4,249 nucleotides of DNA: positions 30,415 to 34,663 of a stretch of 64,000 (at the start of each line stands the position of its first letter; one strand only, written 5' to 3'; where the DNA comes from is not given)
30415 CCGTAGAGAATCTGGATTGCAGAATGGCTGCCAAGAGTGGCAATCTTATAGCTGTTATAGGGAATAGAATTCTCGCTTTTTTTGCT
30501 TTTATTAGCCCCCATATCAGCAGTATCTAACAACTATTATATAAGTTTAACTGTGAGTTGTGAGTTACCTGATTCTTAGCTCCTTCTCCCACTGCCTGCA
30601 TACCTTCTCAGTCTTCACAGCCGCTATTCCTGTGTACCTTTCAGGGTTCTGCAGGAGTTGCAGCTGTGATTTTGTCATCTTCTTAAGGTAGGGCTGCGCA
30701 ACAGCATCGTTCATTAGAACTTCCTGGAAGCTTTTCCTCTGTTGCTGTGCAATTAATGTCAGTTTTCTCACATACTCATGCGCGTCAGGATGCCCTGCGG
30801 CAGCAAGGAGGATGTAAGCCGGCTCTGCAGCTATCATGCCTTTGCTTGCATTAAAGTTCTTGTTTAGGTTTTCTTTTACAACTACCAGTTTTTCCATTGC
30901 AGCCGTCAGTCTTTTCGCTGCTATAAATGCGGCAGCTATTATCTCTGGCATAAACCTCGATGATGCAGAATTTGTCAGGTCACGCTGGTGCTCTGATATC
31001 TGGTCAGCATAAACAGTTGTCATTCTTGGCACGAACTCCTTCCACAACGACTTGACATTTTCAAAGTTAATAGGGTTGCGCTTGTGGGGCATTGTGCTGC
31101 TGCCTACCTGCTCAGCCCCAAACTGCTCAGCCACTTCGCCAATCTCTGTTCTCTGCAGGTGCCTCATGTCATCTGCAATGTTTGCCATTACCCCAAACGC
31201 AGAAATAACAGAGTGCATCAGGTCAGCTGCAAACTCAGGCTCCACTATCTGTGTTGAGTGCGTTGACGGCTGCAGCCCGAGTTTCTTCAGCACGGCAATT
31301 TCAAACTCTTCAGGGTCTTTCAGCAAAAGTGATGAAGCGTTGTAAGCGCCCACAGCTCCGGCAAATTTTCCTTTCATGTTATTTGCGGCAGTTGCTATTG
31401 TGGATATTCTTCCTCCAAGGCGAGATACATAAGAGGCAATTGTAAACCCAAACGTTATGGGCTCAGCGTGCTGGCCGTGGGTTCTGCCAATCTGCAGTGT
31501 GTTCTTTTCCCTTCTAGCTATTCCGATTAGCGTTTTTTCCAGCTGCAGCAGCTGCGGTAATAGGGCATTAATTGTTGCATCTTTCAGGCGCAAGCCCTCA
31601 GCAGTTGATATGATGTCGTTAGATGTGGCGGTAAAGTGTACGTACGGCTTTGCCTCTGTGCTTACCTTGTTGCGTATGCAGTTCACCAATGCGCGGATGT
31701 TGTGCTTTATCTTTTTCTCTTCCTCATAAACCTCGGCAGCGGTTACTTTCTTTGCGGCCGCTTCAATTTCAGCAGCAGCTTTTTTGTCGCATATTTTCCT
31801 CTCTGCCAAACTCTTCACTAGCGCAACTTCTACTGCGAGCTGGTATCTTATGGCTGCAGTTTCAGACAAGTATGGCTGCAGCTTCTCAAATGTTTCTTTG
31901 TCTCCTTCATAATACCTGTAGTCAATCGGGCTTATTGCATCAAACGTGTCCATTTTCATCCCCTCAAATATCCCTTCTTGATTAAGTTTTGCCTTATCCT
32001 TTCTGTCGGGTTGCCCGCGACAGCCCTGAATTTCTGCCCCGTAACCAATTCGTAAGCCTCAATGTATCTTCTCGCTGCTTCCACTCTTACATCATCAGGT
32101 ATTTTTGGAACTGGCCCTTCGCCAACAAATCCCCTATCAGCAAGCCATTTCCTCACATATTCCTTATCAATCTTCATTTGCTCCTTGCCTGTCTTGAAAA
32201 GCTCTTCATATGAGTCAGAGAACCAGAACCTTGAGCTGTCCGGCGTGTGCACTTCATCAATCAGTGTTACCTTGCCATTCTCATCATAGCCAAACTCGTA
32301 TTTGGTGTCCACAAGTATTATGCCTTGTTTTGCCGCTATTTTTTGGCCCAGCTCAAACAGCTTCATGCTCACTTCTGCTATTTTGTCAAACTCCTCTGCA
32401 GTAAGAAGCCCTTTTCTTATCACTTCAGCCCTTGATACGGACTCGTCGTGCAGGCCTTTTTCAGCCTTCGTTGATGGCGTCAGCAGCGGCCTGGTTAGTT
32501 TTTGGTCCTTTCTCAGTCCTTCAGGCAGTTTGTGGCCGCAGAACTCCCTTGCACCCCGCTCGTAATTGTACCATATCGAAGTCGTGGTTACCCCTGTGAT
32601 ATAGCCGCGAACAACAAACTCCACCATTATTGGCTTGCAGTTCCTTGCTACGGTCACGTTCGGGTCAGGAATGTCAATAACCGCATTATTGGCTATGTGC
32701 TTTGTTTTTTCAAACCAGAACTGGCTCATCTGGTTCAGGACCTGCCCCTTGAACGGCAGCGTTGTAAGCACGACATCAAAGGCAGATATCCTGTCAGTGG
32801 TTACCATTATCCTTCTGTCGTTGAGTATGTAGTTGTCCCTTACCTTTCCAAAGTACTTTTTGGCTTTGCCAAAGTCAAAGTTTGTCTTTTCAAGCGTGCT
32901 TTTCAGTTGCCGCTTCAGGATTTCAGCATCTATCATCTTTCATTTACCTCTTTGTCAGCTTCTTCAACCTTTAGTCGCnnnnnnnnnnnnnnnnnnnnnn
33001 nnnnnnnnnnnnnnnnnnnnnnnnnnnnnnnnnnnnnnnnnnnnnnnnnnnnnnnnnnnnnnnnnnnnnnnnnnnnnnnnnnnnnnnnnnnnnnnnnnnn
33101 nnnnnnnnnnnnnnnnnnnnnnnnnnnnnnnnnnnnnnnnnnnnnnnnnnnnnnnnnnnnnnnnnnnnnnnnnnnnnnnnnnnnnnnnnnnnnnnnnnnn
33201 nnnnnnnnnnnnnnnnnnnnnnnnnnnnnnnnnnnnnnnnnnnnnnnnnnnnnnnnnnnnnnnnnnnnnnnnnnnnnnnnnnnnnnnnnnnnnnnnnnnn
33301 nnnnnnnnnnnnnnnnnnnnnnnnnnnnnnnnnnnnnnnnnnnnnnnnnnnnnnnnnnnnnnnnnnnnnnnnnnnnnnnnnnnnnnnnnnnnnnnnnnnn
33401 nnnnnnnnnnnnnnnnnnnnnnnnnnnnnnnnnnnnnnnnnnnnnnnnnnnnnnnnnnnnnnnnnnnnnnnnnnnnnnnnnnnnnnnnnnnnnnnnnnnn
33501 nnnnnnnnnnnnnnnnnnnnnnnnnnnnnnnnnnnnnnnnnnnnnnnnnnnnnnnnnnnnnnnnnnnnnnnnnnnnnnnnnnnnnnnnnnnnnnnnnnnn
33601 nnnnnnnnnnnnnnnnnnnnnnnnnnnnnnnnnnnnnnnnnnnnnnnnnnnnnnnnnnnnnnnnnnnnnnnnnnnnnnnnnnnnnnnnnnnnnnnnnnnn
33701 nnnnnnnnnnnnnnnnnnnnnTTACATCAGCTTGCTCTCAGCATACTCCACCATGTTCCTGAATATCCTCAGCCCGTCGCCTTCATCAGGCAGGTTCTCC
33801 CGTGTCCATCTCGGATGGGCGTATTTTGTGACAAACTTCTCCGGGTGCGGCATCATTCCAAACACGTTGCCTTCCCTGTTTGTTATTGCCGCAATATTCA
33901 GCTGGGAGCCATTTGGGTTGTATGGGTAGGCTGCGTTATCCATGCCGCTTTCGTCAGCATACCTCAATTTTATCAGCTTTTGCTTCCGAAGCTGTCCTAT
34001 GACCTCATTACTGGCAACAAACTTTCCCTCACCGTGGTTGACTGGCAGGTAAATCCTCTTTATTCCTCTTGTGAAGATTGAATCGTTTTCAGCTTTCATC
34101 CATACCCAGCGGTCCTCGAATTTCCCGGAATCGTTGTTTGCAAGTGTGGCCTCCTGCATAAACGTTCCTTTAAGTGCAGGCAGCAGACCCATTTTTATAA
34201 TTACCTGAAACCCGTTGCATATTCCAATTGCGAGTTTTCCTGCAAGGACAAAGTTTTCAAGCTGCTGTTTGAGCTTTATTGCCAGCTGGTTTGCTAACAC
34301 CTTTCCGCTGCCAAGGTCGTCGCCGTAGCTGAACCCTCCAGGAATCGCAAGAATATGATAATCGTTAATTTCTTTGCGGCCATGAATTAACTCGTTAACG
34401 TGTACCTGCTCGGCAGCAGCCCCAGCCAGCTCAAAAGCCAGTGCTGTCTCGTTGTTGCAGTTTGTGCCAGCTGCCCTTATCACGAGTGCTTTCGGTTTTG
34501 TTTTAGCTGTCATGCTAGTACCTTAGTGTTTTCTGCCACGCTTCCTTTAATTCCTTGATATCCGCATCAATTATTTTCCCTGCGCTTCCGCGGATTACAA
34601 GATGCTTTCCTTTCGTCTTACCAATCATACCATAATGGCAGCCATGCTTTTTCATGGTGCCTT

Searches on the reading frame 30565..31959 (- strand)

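Call 81: search_protein_families(library=pfam, proteins=[window:30565-31959:-], max_evalue=0.0001)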
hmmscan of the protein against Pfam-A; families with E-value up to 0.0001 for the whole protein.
window:30565-31959:- (464 aa): 3 families
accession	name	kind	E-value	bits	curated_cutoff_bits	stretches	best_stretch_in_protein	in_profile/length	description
PF00206.25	Lyase_1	-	8.1e-42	144.1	27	1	35-303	22-304/312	Lyase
PF08328.16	ASL_C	-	2.2e-16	60.4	35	1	322-428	1-106/115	Adenylosuccinate lyase C-terminal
PF10397.14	ADSL_C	-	8.9e-07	29.6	32.7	1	374-452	1-78/79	Adenylosuccinate lyase C-terminus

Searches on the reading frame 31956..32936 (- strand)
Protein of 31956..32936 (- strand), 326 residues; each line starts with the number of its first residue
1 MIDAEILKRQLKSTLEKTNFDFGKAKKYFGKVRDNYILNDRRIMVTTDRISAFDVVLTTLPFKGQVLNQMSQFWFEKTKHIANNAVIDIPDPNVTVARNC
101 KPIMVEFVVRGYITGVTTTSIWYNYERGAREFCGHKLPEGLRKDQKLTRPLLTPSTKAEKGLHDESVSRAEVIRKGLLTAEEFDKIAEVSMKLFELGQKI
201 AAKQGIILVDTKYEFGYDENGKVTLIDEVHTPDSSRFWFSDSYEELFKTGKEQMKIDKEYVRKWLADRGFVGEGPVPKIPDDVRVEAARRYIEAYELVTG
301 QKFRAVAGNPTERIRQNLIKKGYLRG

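Call 81: search_protein_families(library=pfam, proteins=[window:31956-32936:-], max_evalue=0.0001)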
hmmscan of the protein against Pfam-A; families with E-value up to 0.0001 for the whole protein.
window:31956-32936:- (326 aa): 1 family
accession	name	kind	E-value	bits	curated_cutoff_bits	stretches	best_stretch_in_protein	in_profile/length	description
PF01259.24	SAICAR_synt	-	1.4e-69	234.9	20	1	28-267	3-221/233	SAICAR synthetase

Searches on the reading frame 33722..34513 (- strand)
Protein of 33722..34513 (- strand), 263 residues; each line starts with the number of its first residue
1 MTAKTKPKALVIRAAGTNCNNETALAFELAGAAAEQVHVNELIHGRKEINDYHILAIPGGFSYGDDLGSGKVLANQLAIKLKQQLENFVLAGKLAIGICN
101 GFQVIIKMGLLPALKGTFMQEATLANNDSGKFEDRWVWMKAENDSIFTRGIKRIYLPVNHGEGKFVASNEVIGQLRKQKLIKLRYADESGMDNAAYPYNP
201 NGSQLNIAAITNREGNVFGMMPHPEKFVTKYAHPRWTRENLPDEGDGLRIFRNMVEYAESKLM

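Call 82: search_protein_families(library=pfam, proteins=[window:33722-34513:-], max_evalue=0.0001)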
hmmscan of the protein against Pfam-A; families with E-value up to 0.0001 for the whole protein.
window:33722-34513:- (263 aa): 1 family
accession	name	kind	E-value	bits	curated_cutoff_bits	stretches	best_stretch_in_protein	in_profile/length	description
PF13507.12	GATase_5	-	2e-83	279.9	27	1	6-257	1-259/260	CobB/CobQ-like glutamine amidotransferase domain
